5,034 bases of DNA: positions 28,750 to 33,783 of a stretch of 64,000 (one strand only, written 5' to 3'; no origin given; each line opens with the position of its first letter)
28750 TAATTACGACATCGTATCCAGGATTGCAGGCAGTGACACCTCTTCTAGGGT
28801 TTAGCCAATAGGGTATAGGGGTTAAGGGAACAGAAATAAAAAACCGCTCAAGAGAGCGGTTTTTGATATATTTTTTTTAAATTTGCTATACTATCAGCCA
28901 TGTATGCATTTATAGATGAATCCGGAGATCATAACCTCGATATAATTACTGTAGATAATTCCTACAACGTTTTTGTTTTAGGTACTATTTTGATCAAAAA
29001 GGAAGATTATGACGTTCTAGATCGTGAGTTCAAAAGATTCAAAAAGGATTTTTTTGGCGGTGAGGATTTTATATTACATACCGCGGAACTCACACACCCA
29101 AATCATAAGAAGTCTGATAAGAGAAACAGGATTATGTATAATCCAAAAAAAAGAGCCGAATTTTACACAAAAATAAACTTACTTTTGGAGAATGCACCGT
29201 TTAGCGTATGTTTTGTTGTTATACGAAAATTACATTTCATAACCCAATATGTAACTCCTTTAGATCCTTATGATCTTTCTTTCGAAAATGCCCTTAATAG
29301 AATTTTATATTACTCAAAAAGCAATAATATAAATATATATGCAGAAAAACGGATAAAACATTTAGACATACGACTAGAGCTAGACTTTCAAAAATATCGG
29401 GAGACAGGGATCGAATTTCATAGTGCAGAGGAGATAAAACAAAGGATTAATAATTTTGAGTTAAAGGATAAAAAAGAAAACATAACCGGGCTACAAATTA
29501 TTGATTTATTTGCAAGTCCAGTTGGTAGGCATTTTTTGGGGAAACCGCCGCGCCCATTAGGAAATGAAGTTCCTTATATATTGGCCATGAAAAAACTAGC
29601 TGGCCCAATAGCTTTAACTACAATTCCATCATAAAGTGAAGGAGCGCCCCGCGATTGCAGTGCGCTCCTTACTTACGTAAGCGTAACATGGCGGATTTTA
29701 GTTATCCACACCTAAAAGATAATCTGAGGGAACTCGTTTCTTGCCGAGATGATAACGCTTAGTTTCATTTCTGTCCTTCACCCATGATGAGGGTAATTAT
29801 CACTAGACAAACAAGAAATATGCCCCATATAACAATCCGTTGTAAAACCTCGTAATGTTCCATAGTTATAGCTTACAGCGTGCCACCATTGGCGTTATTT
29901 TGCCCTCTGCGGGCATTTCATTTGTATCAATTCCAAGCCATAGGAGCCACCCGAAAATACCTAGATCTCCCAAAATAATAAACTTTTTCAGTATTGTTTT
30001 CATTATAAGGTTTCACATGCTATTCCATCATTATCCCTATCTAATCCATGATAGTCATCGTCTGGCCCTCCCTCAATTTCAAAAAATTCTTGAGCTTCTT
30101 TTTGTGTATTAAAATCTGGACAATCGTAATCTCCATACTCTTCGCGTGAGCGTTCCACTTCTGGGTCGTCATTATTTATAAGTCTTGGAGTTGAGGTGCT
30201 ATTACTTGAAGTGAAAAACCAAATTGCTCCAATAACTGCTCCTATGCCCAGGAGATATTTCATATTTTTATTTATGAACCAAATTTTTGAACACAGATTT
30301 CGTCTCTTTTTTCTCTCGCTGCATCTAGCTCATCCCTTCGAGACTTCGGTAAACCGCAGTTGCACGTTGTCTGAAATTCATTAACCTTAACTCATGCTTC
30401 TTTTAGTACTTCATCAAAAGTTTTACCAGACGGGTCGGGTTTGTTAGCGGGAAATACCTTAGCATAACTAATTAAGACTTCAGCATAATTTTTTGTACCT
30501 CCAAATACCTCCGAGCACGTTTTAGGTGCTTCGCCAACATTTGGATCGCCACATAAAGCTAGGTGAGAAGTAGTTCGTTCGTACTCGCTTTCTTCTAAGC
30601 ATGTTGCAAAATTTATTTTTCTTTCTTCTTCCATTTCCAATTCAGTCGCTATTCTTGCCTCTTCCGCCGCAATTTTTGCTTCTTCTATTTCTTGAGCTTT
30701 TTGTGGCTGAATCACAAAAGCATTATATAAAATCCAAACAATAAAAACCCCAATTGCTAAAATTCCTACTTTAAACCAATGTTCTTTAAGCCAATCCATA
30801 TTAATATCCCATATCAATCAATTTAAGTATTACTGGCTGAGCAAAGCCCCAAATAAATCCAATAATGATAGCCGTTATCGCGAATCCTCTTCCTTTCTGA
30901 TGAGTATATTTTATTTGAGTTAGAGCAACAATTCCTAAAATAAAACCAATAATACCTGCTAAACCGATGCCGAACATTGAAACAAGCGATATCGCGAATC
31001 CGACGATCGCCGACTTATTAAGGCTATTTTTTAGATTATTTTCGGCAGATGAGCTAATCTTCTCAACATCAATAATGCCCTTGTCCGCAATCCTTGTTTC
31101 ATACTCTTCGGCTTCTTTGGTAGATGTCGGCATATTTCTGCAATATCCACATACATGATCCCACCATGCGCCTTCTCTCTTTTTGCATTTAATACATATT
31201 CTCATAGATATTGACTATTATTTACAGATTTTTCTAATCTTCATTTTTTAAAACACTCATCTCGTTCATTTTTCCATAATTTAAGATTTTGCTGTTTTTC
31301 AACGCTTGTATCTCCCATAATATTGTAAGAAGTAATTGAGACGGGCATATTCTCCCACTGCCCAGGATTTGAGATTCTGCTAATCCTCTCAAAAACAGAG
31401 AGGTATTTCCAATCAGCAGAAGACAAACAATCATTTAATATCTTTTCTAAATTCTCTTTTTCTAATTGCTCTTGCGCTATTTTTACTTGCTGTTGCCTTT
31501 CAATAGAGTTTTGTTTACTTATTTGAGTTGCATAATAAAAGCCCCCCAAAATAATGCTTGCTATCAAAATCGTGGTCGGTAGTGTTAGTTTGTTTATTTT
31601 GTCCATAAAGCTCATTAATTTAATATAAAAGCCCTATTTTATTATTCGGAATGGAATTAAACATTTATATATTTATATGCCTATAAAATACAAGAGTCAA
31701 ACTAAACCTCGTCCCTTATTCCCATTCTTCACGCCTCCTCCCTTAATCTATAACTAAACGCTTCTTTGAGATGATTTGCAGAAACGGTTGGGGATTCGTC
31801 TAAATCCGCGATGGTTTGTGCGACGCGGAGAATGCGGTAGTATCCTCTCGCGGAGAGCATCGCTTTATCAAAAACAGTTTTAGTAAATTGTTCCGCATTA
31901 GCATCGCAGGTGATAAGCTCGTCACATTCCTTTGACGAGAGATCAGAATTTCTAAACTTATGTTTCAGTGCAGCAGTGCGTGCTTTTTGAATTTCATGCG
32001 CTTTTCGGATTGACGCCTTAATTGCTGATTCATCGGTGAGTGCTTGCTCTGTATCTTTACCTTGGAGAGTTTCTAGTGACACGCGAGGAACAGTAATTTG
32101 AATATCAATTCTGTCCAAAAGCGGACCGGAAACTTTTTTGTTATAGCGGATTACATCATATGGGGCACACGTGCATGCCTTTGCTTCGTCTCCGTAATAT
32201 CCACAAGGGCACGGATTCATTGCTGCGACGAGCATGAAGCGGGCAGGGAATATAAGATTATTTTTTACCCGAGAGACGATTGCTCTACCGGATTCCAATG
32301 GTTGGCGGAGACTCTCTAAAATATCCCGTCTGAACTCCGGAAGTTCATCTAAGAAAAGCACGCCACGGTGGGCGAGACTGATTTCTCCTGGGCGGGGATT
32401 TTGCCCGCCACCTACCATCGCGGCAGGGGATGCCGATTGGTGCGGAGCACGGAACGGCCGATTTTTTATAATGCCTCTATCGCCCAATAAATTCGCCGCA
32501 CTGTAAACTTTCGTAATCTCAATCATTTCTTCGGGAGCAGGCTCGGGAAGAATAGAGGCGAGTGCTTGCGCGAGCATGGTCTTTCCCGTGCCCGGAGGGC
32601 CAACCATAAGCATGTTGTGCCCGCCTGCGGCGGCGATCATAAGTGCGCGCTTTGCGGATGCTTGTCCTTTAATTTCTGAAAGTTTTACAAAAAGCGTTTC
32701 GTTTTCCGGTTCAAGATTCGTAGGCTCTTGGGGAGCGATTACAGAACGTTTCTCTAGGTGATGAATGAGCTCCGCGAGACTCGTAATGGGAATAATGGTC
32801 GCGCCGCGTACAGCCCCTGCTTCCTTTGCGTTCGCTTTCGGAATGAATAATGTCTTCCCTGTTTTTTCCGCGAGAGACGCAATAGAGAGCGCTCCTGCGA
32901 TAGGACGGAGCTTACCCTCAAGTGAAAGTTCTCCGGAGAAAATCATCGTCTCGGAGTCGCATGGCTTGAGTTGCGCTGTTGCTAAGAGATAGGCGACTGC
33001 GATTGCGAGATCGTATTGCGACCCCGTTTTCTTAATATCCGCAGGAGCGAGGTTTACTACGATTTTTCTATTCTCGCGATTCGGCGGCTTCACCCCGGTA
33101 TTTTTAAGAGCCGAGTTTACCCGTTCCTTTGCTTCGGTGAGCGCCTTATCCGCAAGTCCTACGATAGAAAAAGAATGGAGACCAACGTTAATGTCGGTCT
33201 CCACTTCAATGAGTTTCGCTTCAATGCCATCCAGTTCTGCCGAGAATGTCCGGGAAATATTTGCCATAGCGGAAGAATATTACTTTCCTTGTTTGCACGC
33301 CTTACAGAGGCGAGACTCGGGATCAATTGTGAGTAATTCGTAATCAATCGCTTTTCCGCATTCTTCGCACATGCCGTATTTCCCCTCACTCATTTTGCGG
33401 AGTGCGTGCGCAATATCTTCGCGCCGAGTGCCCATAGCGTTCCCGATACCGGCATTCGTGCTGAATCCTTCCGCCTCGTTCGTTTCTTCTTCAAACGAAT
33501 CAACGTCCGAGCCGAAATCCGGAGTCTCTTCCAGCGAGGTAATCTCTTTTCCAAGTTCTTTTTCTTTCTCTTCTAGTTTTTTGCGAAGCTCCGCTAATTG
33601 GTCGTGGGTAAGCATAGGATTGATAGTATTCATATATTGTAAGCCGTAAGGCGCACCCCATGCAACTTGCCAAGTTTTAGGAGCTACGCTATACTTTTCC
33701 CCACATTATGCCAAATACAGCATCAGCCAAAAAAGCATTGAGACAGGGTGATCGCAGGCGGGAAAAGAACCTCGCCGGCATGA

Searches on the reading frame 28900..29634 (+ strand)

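Call 25: search_protein_families(library=pfam, proteins=[window:28900-29634:+], max_evalue=0.00001)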
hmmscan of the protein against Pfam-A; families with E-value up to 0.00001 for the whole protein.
window:28900-29634:+ (244 aa): 1 family
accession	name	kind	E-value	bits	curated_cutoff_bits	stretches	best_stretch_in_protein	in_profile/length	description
PF12686.12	DUF3800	-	4.3e-16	60.4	21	1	2-211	1-149/149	Protein of unknown function (DUF3800)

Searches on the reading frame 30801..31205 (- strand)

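Call 25: search_protein_families(library=pfam, proteins=[window:30801-31205:-], max_evalue=0.00001)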
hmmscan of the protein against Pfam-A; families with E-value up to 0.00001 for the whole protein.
window:30801-31205:- (134 aa): 1 family
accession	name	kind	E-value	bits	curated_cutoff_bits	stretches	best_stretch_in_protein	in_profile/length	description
PF13828.11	DUF4190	-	1.5e-11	44.3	35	1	66-119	2-55/62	Domain of unknown function (DUF4190)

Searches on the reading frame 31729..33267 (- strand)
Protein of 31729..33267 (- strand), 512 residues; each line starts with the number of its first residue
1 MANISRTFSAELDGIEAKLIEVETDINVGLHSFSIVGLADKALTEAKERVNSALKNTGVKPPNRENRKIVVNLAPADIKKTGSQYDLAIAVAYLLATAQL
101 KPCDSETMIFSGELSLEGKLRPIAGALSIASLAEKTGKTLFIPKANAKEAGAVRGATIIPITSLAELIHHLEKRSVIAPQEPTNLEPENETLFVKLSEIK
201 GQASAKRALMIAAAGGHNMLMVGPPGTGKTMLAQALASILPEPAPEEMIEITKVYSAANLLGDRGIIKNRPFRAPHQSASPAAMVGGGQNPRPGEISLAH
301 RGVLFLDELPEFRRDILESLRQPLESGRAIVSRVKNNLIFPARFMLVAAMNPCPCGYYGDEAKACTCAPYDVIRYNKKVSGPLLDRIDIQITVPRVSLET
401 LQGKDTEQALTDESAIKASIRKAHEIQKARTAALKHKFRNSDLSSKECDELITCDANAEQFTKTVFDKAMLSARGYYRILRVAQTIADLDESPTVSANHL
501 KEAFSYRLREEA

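Call 25: search_protein_families(library=pfam, proteins=[window:31729-33267:-], max_evalue=0.00001)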
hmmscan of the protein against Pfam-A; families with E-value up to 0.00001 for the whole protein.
window:31729-33267:- (512 aa): 7 families
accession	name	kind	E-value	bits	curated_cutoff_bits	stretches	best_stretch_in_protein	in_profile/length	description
PF01078.27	Mg_chelatase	-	4.8e-93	310.7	20.3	1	196-399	2-205/207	Magnesium chelatase, subunit ChlI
PF13541.12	ChlI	-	2.6e-37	127.8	27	1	22-146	1-121/121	Subunit ChlI of Mg-chelatase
PF13335.12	Mg_chelatase_C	-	4.1e-23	82.2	26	1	414-507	5-94/94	Magnesium chelatase, subunit ChlI C-terminal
PF07728.20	AAA_5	-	8.5e-15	55.4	22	1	218-354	1-125/139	AAA domain (dynein-related subfamily)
PF00158.32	Sigma54_activat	-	1.5e-06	28.5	20.2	0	210-351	16-142/168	Sigma-54 interaction domain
PF00493.29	MCM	-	4.1e-06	26.5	23.3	0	293-390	114-201/224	MCM P-loop domain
PF00004.35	AAA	-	6.5e-06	27.1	21.2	0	219-244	1-24/131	ATPase family associated with various cellular activities (AAA)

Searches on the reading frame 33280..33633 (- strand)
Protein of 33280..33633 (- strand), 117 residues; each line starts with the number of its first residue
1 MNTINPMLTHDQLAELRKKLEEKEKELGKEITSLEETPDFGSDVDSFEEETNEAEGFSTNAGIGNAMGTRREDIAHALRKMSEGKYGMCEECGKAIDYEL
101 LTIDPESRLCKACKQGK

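Call 25: search_protein_families(library=pfam, proteins=[window:33280-33633:-], max_evalue=0.00001)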
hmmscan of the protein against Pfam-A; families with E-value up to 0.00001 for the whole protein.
window:33280-33633:- (117 aa): 1 family
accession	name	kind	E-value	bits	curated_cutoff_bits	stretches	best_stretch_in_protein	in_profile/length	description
PF01258.23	zf-dskA_traR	-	7.6e-07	29.5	24.9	1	84-116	1-33/36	Prokaryotic dksA/traR C4-type zinc finger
